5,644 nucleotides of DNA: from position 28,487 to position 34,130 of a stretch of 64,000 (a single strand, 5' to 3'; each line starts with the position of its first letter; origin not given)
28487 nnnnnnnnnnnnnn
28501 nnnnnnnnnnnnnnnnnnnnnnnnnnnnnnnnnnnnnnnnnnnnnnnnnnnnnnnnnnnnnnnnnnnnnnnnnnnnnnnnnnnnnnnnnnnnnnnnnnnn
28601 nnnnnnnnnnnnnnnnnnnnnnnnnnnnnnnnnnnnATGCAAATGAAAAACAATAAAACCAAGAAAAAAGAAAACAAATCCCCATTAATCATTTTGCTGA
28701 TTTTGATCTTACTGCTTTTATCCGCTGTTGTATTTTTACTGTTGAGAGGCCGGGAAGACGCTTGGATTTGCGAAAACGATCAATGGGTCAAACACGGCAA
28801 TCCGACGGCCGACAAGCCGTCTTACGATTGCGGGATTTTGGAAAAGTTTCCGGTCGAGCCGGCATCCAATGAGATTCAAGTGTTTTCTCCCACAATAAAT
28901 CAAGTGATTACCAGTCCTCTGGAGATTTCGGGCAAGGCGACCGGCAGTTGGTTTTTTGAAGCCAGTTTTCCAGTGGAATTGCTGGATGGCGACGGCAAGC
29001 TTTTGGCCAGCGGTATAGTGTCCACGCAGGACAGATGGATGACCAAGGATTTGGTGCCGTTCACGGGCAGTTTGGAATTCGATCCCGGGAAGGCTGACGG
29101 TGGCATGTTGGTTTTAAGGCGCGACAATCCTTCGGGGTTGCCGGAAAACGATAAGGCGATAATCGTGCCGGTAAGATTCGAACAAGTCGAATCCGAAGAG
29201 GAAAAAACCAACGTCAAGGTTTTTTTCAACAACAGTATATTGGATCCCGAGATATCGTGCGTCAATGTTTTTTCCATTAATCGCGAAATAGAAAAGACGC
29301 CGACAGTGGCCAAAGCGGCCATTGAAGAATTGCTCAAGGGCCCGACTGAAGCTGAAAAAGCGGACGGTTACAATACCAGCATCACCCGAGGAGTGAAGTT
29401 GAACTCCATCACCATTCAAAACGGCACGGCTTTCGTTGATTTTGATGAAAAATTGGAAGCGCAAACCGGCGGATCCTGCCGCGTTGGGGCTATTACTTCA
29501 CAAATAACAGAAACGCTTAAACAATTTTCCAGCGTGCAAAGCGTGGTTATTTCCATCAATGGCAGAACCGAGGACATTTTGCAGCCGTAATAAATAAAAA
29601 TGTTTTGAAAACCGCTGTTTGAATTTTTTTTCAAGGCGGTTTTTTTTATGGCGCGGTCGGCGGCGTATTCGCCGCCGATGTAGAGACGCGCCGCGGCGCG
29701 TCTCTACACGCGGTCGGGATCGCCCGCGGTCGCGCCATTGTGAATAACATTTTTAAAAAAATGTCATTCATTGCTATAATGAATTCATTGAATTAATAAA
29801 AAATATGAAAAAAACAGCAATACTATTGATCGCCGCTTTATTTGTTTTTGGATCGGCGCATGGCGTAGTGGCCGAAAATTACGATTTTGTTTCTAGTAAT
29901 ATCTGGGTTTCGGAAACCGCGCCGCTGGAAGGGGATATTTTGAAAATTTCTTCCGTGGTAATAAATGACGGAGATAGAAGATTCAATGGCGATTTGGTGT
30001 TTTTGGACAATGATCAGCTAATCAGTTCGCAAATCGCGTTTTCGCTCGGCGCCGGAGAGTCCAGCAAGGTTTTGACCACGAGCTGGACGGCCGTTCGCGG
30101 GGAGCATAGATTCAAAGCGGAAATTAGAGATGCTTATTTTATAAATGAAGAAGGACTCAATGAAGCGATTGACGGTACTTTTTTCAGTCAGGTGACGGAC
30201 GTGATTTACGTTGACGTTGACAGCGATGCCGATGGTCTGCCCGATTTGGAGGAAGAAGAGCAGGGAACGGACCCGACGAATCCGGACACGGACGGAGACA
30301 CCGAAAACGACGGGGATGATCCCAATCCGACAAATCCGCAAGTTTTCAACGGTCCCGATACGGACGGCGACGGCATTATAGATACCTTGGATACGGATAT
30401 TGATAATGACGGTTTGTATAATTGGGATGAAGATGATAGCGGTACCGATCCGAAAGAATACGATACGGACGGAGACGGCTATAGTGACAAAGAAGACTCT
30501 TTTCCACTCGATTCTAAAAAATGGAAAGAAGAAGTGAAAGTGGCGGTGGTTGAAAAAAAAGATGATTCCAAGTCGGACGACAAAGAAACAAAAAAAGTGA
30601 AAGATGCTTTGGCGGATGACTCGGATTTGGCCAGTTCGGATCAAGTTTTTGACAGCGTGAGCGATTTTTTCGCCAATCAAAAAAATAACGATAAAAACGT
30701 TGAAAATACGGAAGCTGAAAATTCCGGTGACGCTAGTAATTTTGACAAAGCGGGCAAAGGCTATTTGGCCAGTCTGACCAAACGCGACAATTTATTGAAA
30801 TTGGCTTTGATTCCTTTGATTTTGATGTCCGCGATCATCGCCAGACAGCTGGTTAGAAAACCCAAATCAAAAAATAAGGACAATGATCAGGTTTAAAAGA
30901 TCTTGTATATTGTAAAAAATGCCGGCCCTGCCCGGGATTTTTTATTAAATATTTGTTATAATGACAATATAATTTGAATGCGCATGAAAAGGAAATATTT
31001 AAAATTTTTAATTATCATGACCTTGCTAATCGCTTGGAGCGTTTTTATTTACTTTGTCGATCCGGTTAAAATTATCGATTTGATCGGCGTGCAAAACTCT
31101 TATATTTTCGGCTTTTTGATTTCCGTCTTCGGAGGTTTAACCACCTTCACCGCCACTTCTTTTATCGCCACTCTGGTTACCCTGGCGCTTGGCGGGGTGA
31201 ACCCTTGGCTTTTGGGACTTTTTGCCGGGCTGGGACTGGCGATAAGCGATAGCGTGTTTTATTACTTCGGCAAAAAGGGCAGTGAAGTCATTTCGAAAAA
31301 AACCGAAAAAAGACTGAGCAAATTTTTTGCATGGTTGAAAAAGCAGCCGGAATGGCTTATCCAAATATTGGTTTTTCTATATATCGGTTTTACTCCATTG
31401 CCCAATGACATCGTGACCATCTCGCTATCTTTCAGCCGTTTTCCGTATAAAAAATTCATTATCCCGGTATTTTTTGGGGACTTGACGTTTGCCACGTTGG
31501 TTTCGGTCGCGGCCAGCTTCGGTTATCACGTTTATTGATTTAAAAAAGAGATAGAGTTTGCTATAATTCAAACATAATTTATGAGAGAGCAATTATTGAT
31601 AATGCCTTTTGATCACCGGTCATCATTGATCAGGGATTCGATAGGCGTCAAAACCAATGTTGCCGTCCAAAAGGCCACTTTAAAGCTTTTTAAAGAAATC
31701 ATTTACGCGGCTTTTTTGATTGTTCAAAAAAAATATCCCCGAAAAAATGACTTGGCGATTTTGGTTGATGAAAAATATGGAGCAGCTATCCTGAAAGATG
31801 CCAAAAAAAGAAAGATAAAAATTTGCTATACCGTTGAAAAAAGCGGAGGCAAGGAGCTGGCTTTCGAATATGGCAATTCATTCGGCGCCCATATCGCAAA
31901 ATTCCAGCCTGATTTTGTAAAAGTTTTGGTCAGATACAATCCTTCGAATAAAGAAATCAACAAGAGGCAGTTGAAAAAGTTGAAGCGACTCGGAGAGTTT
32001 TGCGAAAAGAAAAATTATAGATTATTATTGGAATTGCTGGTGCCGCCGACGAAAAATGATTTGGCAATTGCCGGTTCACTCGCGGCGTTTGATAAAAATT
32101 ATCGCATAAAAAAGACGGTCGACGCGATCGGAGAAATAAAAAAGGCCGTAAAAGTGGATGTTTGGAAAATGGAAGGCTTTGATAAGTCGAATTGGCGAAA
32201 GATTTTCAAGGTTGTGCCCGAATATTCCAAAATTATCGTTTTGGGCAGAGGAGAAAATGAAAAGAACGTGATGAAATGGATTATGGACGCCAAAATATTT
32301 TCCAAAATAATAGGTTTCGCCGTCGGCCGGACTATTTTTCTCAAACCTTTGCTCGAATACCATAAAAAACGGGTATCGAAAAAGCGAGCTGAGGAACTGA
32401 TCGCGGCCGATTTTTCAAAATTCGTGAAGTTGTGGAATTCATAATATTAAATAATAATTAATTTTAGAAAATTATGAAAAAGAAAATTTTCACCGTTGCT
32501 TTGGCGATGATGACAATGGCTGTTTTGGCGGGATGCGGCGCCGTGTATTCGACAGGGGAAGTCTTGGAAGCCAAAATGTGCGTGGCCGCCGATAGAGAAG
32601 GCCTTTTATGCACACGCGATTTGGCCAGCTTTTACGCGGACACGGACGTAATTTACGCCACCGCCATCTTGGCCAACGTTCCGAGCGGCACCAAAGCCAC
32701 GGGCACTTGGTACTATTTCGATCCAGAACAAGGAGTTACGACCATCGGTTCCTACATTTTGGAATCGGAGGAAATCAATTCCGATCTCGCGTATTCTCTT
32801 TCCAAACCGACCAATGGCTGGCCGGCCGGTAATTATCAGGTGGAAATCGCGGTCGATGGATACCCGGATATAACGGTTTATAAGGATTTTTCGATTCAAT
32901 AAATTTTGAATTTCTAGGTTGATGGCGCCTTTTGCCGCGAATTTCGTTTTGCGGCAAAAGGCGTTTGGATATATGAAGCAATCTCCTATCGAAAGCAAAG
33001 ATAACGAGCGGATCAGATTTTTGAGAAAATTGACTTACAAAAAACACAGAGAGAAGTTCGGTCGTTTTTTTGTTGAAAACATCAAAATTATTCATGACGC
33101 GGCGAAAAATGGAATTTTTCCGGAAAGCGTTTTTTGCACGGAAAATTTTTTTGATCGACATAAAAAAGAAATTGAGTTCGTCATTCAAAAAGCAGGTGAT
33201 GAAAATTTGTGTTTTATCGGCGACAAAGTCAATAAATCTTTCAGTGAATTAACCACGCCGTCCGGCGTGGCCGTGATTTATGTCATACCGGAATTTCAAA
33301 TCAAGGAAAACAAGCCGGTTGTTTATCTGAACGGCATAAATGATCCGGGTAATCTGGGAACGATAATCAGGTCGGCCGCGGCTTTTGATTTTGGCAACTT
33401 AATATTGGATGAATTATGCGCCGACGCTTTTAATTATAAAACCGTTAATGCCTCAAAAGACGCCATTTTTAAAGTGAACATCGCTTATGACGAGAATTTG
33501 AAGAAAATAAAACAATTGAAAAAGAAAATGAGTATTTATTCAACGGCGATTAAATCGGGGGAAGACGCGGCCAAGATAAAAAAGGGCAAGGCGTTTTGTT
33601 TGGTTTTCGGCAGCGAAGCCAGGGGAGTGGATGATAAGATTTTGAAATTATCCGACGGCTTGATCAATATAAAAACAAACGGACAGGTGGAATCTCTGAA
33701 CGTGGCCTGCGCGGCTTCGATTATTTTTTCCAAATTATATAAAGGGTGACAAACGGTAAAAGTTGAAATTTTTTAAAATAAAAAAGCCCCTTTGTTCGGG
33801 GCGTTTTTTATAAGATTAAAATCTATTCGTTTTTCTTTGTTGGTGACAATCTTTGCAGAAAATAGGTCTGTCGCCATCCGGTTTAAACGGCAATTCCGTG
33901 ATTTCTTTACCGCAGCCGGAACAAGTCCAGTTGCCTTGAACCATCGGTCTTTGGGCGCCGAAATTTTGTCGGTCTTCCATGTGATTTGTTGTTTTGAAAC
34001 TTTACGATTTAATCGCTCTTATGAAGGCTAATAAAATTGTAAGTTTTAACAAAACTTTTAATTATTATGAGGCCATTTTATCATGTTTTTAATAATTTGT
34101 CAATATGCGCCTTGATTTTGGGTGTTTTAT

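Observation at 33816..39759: Incomplete [NiFe]-hydrogenase maturation set: hypC-hypD-hypE plus a HypF reduced to its Kae1-like domain, with no hydrogenase gene in the window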

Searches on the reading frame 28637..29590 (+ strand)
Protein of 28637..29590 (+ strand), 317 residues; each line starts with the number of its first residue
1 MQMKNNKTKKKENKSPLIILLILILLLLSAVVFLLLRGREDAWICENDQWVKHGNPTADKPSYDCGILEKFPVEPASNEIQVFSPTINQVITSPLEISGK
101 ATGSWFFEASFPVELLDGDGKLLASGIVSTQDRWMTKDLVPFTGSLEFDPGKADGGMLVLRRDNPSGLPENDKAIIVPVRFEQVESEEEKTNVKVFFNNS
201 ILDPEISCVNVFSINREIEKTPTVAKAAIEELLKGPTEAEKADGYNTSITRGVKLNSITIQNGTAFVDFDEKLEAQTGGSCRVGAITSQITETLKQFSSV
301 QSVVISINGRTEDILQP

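Call 13: search_protein_families(library=pfam, proteins=[window:28637-29590:+], max_evalue=0.001)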
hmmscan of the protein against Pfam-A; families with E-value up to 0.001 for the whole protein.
window:28637-29590:+ (317 aa): 2 families
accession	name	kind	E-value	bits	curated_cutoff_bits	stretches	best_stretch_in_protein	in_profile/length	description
PF10646.14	Germane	-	8.7e-20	71.9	23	1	216-311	20-115/117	Sporulation and spore germination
PF10648.15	Gmad2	-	3.4e-13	50.1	25.7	1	80-166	2-83/86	Immunoglobulin-like domain of bacterial spore germination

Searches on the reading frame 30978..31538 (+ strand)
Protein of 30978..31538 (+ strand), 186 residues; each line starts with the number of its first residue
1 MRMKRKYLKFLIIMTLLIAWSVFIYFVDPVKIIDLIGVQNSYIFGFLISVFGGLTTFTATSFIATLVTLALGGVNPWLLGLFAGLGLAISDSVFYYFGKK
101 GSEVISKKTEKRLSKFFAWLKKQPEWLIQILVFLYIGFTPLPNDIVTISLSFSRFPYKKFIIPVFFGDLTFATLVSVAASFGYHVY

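Call 13: search_protein_families(library=pfam, proteins=[window:30978-31538:+], max_evalue=0.001)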
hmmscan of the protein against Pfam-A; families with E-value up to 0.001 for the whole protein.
window:30978-31538:+ (186 aa): 1 family
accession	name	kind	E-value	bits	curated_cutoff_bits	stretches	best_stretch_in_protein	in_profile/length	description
PF09335.16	VTT_dom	-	5.1e-10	40.3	33.9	1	65-178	4-120/123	VTT domain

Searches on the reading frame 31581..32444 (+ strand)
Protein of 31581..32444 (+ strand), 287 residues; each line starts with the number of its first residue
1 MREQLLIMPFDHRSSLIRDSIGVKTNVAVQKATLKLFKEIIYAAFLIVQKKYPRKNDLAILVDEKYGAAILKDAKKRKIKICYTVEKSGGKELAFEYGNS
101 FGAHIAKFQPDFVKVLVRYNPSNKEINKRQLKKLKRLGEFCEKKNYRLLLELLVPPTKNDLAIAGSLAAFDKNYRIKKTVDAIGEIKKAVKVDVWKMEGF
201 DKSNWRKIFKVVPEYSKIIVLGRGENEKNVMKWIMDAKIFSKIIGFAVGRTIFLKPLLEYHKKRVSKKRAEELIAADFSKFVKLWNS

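Call 13: search_protein_families(library=pfam, proteins=[window:31581-32444:+], max_evalue=0.001)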
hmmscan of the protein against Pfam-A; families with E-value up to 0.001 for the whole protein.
window:31581-32444:+ (287 aa): 2 families
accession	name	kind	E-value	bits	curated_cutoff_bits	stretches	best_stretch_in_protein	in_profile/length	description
PF09863.15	DUF2090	-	4.4e-36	125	27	1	3-286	35-307/310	Uncharacterized protein conserved in bacteria (DUF2090)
PF01791.15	DeoC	-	9.5e-05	22.6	23.8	1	111-255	91-229/229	DeoC/LacD family aldolase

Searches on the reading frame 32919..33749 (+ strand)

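Call 13: search_protein_families(library=pfam, proteins=[window:32919-33749:+], max_evalue=0.001)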
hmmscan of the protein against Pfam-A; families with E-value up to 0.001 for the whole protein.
window:32919-33749:+ (276 aa): 2 families
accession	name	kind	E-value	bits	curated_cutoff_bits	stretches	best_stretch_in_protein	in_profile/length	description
PF00588.24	SpoU_methylase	-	8.9e-34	117.1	29.7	1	134-270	3-141/142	SpoU rRNA Methylase family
PF22435.1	MRM3-like_sub_bind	-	2.7e-11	44.2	27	1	29-118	1-83/84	MRM3-like substrate binding domain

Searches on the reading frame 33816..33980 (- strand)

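Call 3: search_protein_families(library=pfam, proteins=[window:33816-33980:-], max_evalue=0.01)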
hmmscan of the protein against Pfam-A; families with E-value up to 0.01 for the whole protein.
window:33816-33980:- (54 aa): 1 family
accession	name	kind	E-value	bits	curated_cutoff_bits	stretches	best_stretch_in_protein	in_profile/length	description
PF23477.1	zf_Tbcl_2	-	1.6e-13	50.5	27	1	18-50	6-37/37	Probable treble clef zinc finger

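Call 4: search_protein_families(library=ncbifam, proteins=[window:33816-33980:-], max_evalue=0.01)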
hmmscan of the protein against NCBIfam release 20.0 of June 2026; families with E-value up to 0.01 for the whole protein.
window:33816-33980:- (54 aa): 1 family
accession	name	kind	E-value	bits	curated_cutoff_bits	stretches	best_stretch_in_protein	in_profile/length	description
TIGR04272.1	cxxc_cxxc_Mbark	domain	1.5e-13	50.2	36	1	18-50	6-37/37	CxxC-x17-CxxC domain-containing protein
